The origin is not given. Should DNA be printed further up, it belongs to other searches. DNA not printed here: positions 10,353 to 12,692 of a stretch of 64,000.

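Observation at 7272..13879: A NusG-paralog-headed operon couples amino-sugar nucleotide enzymes to a divergent molybdenum hydroxylase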

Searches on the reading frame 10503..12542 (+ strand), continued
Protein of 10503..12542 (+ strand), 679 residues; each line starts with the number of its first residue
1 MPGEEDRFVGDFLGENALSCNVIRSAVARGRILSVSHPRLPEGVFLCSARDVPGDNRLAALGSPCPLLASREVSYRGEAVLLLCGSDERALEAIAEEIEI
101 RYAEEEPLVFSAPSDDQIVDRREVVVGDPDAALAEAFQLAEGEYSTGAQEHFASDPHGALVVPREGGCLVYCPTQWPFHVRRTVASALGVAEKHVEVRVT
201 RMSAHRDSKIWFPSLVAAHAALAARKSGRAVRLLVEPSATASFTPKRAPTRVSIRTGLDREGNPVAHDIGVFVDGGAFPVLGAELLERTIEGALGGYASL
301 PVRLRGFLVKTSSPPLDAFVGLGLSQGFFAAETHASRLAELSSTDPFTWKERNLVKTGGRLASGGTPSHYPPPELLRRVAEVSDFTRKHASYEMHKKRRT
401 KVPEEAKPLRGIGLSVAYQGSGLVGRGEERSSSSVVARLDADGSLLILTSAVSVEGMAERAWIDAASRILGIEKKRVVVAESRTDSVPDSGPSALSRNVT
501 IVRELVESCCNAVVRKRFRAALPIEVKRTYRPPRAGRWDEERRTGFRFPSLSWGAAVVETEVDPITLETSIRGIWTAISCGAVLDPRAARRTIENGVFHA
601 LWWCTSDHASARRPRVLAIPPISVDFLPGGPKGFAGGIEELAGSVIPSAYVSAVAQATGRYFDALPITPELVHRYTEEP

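Call 44: search_protein_families(library=pfam, proteins=[L037:5265-8519:+, L037:8516-9772:+, L037:4697-5173:+, L037:2575-4659:+, L039:9411-9986:+, L043:62-1444:+, L076:8420-9475:+, L080:7709-9310:+, L057:3531-5558:+, L070:6006-8573:+], max_evalue=0.00001)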
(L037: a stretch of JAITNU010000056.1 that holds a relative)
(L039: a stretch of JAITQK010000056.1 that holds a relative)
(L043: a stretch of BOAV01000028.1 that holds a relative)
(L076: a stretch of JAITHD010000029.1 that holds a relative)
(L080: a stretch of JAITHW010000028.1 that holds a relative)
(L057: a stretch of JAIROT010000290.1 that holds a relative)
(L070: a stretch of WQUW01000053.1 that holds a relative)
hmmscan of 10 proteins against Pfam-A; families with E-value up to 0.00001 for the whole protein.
L037:5265-8519:+ (1084 aa): 3 families
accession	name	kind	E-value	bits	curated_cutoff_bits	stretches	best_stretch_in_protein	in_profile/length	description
PF13558.12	SbcC_Walker_B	-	1.2e-20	73.9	27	1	948-1040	3-89/90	SbcC/RAD50-like, Walker B motif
PF13555.12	AAA_29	-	2.3e-16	59.7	27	1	30-88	1-60/61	P-loop containing region of AAA domain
PF13476.12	AAA_23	-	4e-06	28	27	1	33-82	2-52/201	AAA domain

L037:8516-9772:+ (418 aa): 2 families
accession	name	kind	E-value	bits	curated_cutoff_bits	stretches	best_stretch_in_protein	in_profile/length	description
PF09983.15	JetD_C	-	1.1e-13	51.3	22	1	260-401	38-174/179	Wadjet protein JetD, C-terminal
PF09664.16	DUF2399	-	2.4e-10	40.8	23.4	1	264-395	21-142/152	Protein of unknown function C-terminus (DUF2399)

L037:4697-5173:+ (158 aa): 0 families

L037:2575-4659:+ (694 aa): 4 families
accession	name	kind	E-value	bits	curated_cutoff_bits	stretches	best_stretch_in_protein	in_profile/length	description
PF00015.26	MCPsignal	-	1.7e-23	83.7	34.6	1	476-608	6-138/172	Methyl-accepting chemotaxis protein (MCP) signalling domain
PF02743.24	dCache_1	-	2.7e-17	63.6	45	1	135-278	89-239/240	Cache domain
PF00672.30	HAMP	-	7.6e-09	36.2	25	1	315-366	2-53/53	HAMP domain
PF22673.2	MCP-like_PDC_1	-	2.9e-07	31.4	27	0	142-199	55-111/113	Methyl-accepting chemotaxis protein-like, first PDC sensor domain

L039:9411-9986:+ (191 aa): 1 family
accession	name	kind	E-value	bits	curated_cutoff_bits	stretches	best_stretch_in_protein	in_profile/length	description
PF05685.18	Uma2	-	3.3e-31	108.5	27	1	14-178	7-169/172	Putative restriction endonuclease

L043:62-1444:+ (460 aa): 0 families

L076:8420-9475:+ (351 aa): 3 families
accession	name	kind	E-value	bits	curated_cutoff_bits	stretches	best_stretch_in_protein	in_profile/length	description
PF01408.29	GFO_IDH_MocA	-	5.1e-28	98.6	24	1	4-119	2-118/120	Oxidoreductase family, NAD-binding Rossmann fold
PF22725.1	GFO_IDH_MocA_C3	-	1.5e-18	67.5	27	1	129-246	1-123/124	GFO/IDH/MocA C-terminal domain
PF02894.22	GFO_IDH_MocA_C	-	3.1e-15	57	22.9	1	141-347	9-216/218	Oxidoreductase family, C-terminal alpha/beta domain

L080:7709-9310:+ (533 aa): 2 families
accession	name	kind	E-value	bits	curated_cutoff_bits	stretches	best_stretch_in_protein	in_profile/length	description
PF01547.30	SBP_bac_1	-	1.2e-15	58.7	26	1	65-378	14-302/307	Bacterial extracellular solute-binding protein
PF13416.11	SBP_bac_8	-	6.4e-10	39.7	27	1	69-382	6-249/279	Bacterial extracellular solute-binding protein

L057:3531-5558:+ (675 aa): 5 families
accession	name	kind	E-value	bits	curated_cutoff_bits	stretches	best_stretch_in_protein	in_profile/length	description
PF08459.17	UvrC_RNaseH_dom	-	9.3e-51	172.3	22.3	1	410-558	2-158/159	UvrC RNAse H endonuclease domain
PF01541.30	GIY-YIG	-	2.3e-12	47.5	22.6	1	26-100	2-78/78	GIY-YIG catalytic domain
PF22920.2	UvrC_RNaseH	-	6.9e-12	45.8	24.3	1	259-328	2-73/116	UvrC Ribonuclease H-like domain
PF02151.25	UVR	-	3.4e-08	33.4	21.5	1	209-243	1-35/36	UvrB/uvrC motif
PF14520.12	HHH_5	-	1.7e-06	28.8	27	1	572-614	1-44/57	Helix-hairpin-helix domain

L070:6006-8573:+ (855 aa): 3 families
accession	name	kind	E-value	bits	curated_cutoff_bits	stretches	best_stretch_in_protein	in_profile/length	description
PF19364.4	DUF5940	-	1.7e-75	252.7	27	1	345-483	1-139/166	Family of unknown function (DUF5940)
PF02504.20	FA_synthesis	-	2.4e-49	168.6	29.1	1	499-832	1-322/324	Fatty acid synthesis protein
PF08545.16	ACP_syn_III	-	1.5e-06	28.5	24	1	253-329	2-74/80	3-Oxoacyl-[acyl-carrier-protein (ACP)] synthase III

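Call 46: search_protein_families(library=pfam, proteins=[L004:4416-6128:-, L008:9220-10326:+, L011:6012-6542:-, L018:15083-16603:+, L011:14505-15095:+, L018:1090-4434:+, L014:6137-6670:-, L014:13045-14106:+, L025:14173-14970:+, L014:14346-17774:-], max_evalue=0.0001)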
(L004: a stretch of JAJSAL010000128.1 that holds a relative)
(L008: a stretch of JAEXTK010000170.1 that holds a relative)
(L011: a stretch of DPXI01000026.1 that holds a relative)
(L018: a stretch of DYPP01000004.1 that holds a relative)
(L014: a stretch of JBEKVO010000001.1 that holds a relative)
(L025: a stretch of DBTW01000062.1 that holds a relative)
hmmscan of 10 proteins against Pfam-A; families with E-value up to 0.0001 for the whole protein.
L004:4416-6128:- (570 aa): 1 family
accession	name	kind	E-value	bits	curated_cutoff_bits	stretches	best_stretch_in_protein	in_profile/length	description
PF05036.18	SPOR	-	3.5e-07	30.9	21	1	495-563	2-72/76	SPOR domain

L008:9220-10326:+ (368 aa): 2 families
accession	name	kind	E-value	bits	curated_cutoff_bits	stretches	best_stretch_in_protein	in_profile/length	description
PF01761.26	DHQ_synthase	-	2.6e-36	124.2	24.2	1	62-172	3-113/115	3-dehydroquinate synthase N-terminal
PF24621.2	DHQS_C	-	1.8e-34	119.2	27.6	1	175-332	1-143/144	3-dehydroquinate synthase C-terminal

L011:6012-6542:- (176 aa): 0 families

L018:15083-16603:+ (506 aa): 0 families

L011:14505-15095:+ (196 aa): 1 family
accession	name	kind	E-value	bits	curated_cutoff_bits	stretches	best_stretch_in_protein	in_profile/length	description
PF01047.28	MarR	-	6.6e-06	26.4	24.6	1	12-63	4-51/59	MarR family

L018:1090-4434:+ (1114 aa): 6 families
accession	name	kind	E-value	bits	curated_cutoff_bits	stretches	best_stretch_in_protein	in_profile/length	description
PF07517.20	SecA_DEAD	-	1.4e-118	395.9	24.6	1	189-588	2-289/290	SecA DEAD-like domain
PF21090.3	P-loop_SecA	-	1.1e-91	306.5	27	1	604-807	1-204/205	SecA P-loop domain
PF07516.18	SecA_SW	-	1.1e-60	205.5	26.7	1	810-1018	1-197/200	SecA Wing and Scaffold domain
PF01043.26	SecA_PP_bind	-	9.7e-34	116.7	23.5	1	417-545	5-110/110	SecA preprotein cross-linking domain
PF02810.21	SEC-C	-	9.7e-10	38.6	20.4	1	1096-1114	1-19/19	SEC-C motif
PF00270.35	DEAD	-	4e-05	23.9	26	1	280-400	17-133/167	DEAD/DEAH box helicase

L014:6137-6670:- (177 aa): 0 families

L014:13045-14106:+ (353 aa): 1 family
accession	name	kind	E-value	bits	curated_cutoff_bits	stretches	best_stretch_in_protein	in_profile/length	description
PF00590.25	TP_methylase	-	1.4e-09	38.6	27.8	1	185-322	72-209/212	Tetrapyrrole (Corrin/Porphyrin) Methylases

L025:14173-14970:+ (265 aa): 1 family
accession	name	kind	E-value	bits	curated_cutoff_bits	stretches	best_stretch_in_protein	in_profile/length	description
PF20424.3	PilZN3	-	2.4e-07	31.3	27.4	1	8-133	5-130/135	PilZN3 domain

L014:14346-17774:- (1142 aa): 6 families
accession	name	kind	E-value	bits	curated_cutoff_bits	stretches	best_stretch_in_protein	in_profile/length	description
PF00270.35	DEAD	-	4.8e-25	88.7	26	1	606-764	4-164/167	DEAD/DEAH box helicase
PF03461.20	TRCF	-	8e-25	87.5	25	1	1003-1095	2-94/95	TRCF domain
PF00271.37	Helicase_C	-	7.9e-21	74.8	23.5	1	803-907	10-109/110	Helicase conserved C-terminal domain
PF02559.22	CarD_TRCF_RID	-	7.2e-20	71.3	23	1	478-534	1-57/57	CarD-like/TRCF RID domain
PF17757.6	UvrB_inter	-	3.9e-15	56.2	22.9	1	144-231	2-90/91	UvrB interaction domain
PF04851.21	ResIII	-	2e-09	38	22.5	1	605-759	7-162/164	Type III restriction enzyme, res subunit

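Call 54: find_encoding_contigs(protein=P0053, flank=8000, max_places=2)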
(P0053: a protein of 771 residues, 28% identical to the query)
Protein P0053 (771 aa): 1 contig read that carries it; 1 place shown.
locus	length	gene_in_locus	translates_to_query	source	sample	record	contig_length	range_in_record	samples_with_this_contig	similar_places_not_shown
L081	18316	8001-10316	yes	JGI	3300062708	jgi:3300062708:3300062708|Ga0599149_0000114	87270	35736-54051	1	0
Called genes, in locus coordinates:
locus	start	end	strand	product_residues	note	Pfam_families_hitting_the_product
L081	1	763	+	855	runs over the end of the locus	PF12704:MacB_PCD, PF02687:FtsX, PF12704:MacB_PCD, PF02687:FtsX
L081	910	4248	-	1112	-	PF25788:Ig_Rha78A_N, PF08531:Bac_rhamnosid_N, PF05592:Bac_rhamnosid, PF17389:Bac_rhamnosid6H, PF17390:Bac_rhamnosid_C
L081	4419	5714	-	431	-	PF00860:Xan_ur_permease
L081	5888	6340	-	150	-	PF00383:dCMP_cyt_deam_1, PF14437:MafB19-deam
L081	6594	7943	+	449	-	PF01979:Amidohydro_1, PF12890:DHOase (weak), PF07969:Amidohydro_3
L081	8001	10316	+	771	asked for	PF01315:Ald_Xan_dh_C, PF02738:MoCoBD_1, PF20256:MoCoBD_2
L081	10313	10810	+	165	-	PF13085:Fer2_3 (faint), PF00111:Fer2, PF01799:Fer2_2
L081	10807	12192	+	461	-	PF00941:FAD_binding_5, PF03450:CO_deh_flav_C, PF09349:OHCU_decarbox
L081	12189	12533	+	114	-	PF00576:Transthyretin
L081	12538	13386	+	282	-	PF01014:Uricase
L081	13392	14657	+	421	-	PF01546:Peptidase_M20, PF07687:M20_dimer (weak)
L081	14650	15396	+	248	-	PF07883:Cupin_2 (weak)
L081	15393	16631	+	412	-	PF04389:Peptidase_M28, PF01546:Peptidase_M20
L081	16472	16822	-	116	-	-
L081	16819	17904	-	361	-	PF00962:A_deaminase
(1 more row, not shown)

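Call 55: find_encoding_contigs(protein=P0048, flank=8000, max_places=2)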
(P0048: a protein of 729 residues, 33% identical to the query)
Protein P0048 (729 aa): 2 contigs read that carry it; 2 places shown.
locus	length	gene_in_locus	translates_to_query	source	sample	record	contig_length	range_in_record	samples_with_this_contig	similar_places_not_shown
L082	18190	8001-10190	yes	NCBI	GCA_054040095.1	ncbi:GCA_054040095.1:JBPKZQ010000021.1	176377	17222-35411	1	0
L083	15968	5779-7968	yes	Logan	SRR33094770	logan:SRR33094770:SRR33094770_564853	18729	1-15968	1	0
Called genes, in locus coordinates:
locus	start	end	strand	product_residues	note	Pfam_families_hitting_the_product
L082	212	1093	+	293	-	-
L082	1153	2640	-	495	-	PF14691:Fer4_20, PF00070:Pyr_redox (faint), PF01266:DAO (weak), PF01494:FAD_binding_3 (faint), PF07992:Pyr_redox_2, PF12831:FAD_oxidored (weak), PF13450:NAD_binding_8, PF07992:Pyr_redox_2, +3 more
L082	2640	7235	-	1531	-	PF00310:GATase_2, PF04898:Glu_syn_central, PF01645:Glu_synthase, PF01493:GXGXG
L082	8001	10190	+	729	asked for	PF01315:Ald_Xan_dh_C (faint), PF02738:MoCoBD_1, PF20256:MoCoBD_2 (faint)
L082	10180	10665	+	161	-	-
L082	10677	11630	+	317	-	PF00941:FAD_binding_5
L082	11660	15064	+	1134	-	PF02811:PHP, PF07733:DNA_pol3_alpha, PF17657:DNA_pol3_finger, PF14579:HHH_6, PF01336:tRNA_anti-codon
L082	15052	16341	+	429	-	PF03447:NAD_binding_3, PF00742:Homoserine_dh, PF01842:ACT (faint), PF22629:ACT_AHAS_ss (weak)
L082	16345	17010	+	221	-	PF01876:RNase_P_p30 (weak), PF02811:PHP (weak)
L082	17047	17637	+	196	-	PF02325:CCB3_YggT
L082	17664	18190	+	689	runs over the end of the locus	PF17191:RecG_wedge, PF04851:ResIII, PF00270:DEAD, PF00271:Helicase_C, PF22590:Cas3-like_C_2 (weak), PF19833:RecG_dom3_C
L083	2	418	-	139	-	?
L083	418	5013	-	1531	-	PF00310:GATase_2, PF04898:Glu_syn_central, PF01645:Glu_synthase, PF01493:GXGXG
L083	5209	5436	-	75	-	-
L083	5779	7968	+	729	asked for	PF01315:Ald_Xan_dh_C (faint), PF02738:MoCoBD_1, PF20256:MoCoBD_2 (faint)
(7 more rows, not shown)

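Call 56: find_encoding_contigs(protein=P0051, flank=8000, max_places=2)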
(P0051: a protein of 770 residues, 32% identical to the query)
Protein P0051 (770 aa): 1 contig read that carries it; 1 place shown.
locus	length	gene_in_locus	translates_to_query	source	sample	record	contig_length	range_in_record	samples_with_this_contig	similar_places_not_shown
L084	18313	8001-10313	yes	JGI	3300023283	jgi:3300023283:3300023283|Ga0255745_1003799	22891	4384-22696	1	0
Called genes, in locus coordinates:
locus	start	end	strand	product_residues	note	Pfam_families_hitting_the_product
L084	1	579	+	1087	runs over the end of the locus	PF02012:BNR (faint), PF15902:Sortilin-Vps10, PF13088:BNR_2 (faint), PF15902:Sortilin-Vps10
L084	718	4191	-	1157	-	PF05170:AsmA, PF05359:DUF748, PF13116:YhdP (faint)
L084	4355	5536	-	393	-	PF04389:Peptidase_M28, PF01546:Peptidase_M20, PF07687:M20_dimer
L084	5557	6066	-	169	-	PF04893:Yip1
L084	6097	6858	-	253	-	PF11219:DUF3014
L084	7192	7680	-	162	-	PF00383:dCMP_cyt_deam_1, PF14437:MafB19-deam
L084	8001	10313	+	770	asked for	PF01315:Ald_Xan_dh_C, PF02738:MoCoBD_1, PF20256:MoCoBD_2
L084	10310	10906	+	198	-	PF00111:Fer2, PF01799:Fer2_2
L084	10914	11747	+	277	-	PF00941:FAD_binding_5, PF03450:CO_deh_flav_C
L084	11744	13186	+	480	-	PF22484:DUF6986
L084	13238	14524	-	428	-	PF06181:Urate_ox_N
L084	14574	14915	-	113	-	PF00576:Transthyretin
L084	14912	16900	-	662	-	PF03561:Allantoicase, PF09349:OHCU_decarbox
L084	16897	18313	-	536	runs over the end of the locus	?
